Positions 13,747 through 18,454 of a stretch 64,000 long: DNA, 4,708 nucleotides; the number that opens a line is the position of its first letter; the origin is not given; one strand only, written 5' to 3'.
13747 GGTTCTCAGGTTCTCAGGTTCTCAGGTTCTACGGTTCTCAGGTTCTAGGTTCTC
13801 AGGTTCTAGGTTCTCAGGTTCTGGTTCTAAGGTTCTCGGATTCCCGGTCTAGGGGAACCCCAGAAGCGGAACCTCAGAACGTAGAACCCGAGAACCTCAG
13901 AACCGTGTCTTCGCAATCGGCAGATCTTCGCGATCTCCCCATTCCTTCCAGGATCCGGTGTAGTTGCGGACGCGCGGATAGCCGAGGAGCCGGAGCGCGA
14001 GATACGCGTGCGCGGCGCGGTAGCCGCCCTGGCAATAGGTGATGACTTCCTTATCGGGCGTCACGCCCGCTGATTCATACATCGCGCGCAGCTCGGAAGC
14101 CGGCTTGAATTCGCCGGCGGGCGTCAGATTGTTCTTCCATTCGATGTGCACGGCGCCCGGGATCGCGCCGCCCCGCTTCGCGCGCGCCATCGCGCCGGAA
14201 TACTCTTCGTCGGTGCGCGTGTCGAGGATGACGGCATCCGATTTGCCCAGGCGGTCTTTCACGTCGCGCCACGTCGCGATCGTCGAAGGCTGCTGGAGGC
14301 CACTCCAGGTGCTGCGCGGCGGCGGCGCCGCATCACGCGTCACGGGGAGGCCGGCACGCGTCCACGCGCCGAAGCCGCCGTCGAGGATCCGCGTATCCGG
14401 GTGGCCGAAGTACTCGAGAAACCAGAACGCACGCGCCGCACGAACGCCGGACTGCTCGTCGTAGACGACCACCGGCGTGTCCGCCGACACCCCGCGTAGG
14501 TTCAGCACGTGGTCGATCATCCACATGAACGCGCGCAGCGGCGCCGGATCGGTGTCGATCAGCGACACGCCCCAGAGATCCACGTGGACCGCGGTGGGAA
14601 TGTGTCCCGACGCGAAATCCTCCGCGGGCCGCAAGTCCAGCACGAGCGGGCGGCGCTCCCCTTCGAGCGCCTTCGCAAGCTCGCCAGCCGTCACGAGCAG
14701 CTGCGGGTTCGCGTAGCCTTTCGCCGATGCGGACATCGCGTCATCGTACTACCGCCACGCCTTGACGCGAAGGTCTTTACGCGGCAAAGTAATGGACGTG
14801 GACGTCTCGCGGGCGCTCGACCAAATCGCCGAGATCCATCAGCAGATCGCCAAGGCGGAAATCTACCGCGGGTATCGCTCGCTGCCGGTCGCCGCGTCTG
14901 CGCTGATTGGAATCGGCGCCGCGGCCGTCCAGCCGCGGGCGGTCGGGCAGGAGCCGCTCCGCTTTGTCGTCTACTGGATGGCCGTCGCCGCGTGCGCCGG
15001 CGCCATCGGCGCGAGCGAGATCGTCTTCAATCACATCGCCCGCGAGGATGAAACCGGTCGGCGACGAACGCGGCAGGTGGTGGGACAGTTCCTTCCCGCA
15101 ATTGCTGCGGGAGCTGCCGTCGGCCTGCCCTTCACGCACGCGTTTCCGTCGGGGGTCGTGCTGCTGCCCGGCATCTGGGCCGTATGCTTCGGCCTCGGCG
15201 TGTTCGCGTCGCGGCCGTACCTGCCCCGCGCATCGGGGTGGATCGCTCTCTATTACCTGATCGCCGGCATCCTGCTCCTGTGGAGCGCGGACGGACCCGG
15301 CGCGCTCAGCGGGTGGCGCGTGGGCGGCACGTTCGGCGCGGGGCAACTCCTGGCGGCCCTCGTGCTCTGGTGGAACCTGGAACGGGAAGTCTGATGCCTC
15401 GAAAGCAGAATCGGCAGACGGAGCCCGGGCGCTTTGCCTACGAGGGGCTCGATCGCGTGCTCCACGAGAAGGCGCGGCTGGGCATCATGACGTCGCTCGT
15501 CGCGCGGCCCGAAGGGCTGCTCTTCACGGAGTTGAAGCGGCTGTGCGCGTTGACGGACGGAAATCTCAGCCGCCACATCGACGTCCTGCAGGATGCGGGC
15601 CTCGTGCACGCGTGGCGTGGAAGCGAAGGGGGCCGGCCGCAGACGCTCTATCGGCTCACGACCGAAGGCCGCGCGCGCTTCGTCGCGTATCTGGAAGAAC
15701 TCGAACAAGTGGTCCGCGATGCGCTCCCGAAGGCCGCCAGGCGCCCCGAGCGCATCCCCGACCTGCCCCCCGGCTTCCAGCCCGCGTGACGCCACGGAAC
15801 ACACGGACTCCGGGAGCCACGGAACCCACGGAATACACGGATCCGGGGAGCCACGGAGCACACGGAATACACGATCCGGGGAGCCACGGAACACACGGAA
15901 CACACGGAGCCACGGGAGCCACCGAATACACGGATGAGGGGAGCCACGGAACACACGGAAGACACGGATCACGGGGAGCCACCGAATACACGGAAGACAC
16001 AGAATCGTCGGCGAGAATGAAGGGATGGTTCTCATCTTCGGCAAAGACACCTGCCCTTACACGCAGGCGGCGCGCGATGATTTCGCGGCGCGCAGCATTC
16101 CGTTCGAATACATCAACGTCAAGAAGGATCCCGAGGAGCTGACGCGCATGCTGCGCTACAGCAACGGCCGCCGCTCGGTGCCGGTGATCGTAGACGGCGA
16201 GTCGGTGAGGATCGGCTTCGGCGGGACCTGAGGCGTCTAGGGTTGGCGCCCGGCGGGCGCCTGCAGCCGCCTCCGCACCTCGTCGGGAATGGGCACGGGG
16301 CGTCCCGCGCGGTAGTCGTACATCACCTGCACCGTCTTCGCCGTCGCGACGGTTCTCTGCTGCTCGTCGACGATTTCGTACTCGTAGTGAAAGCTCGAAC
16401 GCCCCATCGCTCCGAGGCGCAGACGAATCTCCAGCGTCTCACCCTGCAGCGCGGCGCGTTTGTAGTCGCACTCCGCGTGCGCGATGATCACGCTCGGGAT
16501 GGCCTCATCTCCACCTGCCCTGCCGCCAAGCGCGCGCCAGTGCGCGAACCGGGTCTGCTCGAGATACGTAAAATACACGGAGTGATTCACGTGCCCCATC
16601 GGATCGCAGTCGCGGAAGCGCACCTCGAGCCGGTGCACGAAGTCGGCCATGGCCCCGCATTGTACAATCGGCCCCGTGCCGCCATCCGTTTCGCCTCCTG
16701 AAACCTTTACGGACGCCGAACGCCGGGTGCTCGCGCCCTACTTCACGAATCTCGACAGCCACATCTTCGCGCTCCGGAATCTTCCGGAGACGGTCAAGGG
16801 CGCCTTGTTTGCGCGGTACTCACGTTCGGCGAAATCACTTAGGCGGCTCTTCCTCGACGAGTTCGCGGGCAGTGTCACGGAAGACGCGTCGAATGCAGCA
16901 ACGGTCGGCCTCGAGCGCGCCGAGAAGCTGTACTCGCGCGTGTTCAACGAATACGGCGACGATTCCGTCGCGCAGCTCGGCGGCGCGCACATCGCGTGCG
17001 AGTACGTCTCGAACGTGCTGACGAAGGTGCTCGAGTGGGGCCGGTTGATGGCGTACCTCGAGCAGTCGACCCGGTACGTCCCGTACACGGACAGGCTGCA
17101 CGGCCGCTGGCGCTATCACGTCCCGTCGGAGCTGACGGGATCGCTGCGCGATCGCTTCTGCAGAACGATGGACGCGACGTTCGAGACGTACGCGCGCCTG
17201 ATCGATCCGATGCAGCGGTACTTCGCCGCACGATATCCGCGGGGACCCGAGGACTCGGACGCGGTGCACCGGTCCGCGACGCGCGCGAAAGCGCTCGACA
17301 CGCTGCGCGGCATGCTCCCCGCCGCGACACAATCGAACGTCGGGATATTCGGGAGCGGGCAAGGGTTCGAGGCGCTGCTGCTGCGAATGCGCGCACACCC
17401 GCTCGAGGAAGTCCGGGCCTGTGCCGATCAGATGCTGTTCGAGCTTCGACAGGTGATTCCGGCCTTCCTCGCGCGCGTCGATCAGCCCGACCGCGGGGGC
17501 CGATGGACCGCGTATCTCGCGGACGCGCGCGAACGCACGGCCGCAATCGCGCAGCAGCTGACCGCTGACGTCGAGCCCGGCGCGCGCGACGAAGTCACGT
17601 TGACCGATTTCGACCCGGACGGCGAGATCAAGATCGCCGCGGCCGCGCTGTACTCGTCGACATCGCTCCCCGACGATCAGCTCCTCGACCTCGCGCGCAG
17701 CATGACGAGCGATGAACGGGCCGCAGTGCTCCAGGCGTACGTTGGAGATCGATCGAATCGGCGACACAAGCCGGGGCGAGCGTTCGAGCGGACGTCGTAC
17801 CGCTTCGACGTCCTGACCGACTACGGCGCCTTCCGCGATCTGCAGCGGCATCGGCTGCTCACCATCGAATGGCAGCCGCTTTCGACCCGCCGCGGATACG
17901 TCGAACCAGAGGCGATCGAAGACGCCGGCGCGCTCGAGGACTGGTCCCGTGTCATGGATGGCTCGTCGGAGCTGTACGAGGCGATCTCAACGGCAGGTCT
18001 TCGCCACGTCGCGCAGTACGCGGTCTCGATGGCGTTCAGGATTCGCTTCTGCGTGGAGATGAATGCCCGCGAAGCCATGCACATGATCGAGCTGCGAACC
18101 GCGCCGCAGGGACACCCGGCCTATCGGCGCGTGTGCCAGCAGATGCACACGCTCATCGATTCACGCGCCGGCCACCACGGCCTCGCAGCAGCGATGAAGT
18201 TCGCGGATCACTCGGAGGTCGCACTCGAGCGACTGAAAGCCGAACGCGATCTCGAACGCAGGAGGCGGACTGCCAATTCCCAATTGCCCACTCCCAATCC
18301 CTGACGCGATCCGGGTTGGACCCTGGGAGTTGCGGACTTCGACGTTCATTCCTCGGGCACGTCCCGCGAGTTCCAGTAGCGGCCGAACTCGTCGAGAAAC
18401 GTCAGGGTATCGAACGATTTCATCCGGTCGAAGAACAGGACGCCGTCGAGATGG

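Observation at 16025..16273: Possible C-terminal selenocysteine (Sec-x-x-stop) in a glutaredoxin-like protein, with a SECIS-like stem-loop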

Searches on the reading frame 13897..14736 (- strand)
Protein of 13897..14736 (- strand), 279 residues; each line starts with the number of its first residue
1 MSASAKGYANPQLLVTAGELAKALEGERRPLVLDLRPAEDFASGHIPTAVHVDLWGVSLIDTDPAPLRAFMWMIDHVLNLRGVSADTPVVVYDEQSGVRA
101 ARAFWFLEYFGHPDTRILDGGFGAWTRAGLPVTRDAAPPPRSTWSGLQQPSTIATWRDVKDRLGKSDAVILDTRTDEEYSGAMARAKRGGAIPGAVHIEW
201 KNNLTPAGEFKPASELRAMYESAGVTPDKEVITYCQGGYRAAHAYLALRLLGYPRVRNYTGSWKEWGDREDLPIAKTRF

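Call 36: search_protein_families(library=pfam, proteins=[window:13897-14736:-], max_evalue=0.001)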
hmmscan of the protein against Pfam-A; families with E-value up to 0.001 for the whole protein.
window:13897-14736:- (279 aa): 1 family
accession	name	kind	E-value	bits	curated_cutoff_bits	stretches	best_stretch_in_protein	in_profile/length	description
PF00581.25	Rhodanese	-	1.4e-41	141.5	22.2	2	157-267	3-100/102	Rhodanese-like domain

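Call 57: search_protein_families(library=ncbifam, proteins=[window:13897-14736:-], max_evalue=0.001)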
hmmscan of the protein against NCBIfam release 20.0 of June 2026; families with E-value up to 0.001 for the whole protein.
window:13897-14736:- (279 aa): 9 families
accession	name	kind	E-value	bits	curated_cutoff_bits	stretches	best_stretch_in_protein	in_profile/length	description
NF008557.0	PRK11493.1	equivalog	5.5e-39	133.9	250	1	38-276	39-279/281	3-mercaptopyruvate sulfurtransferase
NF040901.1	SeO3_TeO2_ExtH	equivalog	3.4e-19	69.2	200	2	190-267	264-347/430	selenite/tellurite reduction operon rhodanese-like protein ExtH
NF006444.0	PRK08762.1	equivalog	7.3e-14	51.2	449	2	159-269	22-110/387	molybdopterin-synthase adenylyltransferase MoeB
NF041203.1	rhodanese_LYCAU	equivalog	6.9e-10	38.7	115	1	157-274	26-123/126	rhodanese-related (seleno)protein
NF045521.1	rhoda_near_glyco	subfamily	3e-08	33.6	145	0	226-270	68-112/144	rhodanese homology domain-containing protein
NF001195.0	PRK00162.1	equivalog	7.8e-06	26.2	102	0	21-53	12-44/108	thiosulfate sulfurtransferase GlpE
NF045694.1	seleno_TsoB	exception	3.2e-05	22.2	805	0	14-143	45-167/572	rhodanese/DsbD fusion-like selenoprotein TsoB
NF005902.0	PRK07878.1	equivalog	4.1e-05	22.6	647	0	197-266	312-381/392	adenylyltransferase/sulfurtransferase MoeZ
NF008750.0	PRK11784.1-2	equivalog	4.8e-05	22.6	241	0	27-54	13-40/346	tRNA 2-selenouridine(34) synthase MnmH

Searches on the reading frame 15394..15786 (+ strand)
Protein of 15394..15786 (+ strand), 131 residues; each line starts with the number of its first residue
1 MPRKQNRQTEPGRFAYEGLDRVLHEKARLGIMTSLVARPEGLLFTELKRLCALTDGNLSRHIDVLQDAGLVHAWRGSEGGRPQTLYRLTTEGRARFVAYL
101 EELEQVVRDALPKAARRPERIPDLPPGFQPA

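Call 36: search_protein_families(library=pfam, proteins=[window:15394-15786:+], max_evalue=0.001)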
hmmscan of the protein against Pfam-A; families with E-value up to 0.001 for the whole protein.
seq(131 aa): 5 families
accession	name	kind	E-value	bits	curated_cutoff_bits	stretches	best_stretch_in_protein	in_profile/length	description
PF13601.12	HTH_34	-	8.2e-20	71.2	27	1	28-107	2-80/80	Winged helix DNA-binding domain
PF12840.13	HTH_20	-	1.5e-08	34.9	27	1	24-72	3-49/51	Helix-turn-helix domain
PF03551.20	PadR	-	0.00033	21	27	1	51-96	27-73/75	Transcriptional regulator PadR-like family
PF12802.13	MarR_2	-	0.00036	21.1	27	1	35-72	14-51/61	MarR family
PF01022.26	HTH_5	-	0.00094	19.5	22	0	26-72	2-46/47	Bacterial regulatory protein, arsR family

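Call 57: search_protein_families(library=ncbifam, proteins=[window:15394-15786:+], max_evalue=0.001)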
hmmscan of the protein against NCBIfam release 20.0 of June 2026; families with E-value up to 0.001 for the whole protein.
seq(131 aa): 2 families
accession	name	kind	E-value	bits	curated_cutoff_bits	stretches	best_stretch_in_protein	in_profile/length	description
NF033788.1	HTH_metalloreg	subfamily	2.3e-06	27.3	55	1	21-75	6-59/77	metalloregulator ArsR/SmtB family transcription factor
NF040642.1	sulf_sens_BigR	equivalog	0.00011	22.3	155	1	21-100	15-88/95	sulfite-sensing transcriptional repressor BigR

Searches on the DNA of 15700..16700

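Call 20: search_rna_families(source=window, start=15700, end=16700, threshold=evalue, max_evalue=10)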
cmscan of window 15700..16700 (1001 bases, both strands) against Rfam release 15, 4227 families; matches with E-value up to 10: 0.
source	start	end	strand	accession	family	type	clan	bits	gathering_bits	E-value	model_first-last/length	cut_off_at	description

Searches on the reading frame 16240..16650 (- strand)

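Call 4: search_protein_families(library=ncbifam, proteins=[window:16240-16650:-], max_evalue=0.01)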
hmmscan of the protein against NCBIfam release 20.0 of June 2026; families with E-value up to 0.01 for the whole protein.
window:16240-16650:- (137 aa): 6 families
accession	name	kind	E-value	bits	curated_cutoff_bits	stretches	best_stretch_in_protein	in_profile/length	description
TIGR00051.1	TIGR00051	subfamily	1.9e-18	66.9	68.7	1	8-121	2-116/117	YbgC/FadM family acyl-CoA thioesterase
TIGR02799.1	thio_ybgC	equivalog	4.4e-13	49.6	141.35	1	5-127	2-125/126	tol-pal system-associated acyl-CoA thioesterase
NF047424.1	MenI_Staph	exception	3.2e-09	36.8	225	1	6-120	6-121/148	1,4-dihydroxy-2-naphthoyl-CoA hydrolase MenI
NF008065.0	PRK10800.1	equivalog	1.2e-06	28.7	185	1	5-124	7-127/134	tol-pal system-associated acyl-CoA thioesterase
NF005716.0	PRK07531.1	equivalog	5.2e-05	22.2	592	1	13-131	355-473/495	carnitine 3-dehydrogenase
TIGR00369.1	unchar_dom_1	domain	0.00074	19.6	36.6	1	59-108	67-115/117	hotdog fold thioesterase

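Call 5: search_protein_families(library=pfam, proteins=[window:16240-16650:-], max_evalue=0.01)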
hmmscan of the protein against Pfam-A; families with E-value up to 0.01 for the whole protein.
window:16240-16650:- (137 aa): 4 families
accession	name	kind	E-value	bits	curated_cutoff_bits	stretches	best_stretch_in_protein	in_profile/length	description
PF13279.12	4HBT_2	-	1.3e-24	87.4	25.5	1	10-129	1-122/122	Thioesterase-like superfamily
PF03061.28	4HBT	-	1e-16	61.5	20.6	1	18-102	1-79/79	Thioesterase superfamily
PF01643.23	Acyl-ACP_TE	-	3.7e-07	30.4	23.7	1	4-127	4-129/131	Acyl-ACP thioesterase N-terminal domain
PF20791.3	Acyl-ACP_TE_C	-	1.1e-05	26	21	1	3-31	7-35/101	Acyl-ACP thioesterase C-terminal domain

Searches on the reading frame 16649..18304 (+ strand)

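Call 36: search_protein_families(library=pfam, proteins=[window:16649-18304:+], max_evalue=0.001)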
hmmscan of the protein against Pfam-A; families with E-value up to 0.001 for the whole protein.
window:16649-18304:+ (551 aa): 1 family
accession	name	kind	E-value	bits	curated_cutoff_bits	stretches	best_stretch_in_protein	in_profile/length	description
PF02511.20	Thy1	-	1.1e-38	133.3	24.8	2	322-503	8-185/191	Thymidylate synthase complementing protein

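Call 57: search_protein_families(library=ncbifam, proteins=[window:16649-18304:+], max_evalue=0.001)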
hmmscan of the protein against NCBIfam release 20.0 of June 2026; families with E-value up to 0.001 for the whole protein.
window:16649-18304:+ (551 aa): 1 family
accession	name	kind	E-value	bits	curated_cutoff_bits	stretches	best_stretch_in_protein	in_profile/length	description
TIGR02170.1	thyX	equivalog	3.1e-12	46.5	87.9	1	377-501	53-198/211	FAD-dependent thymidylate synthase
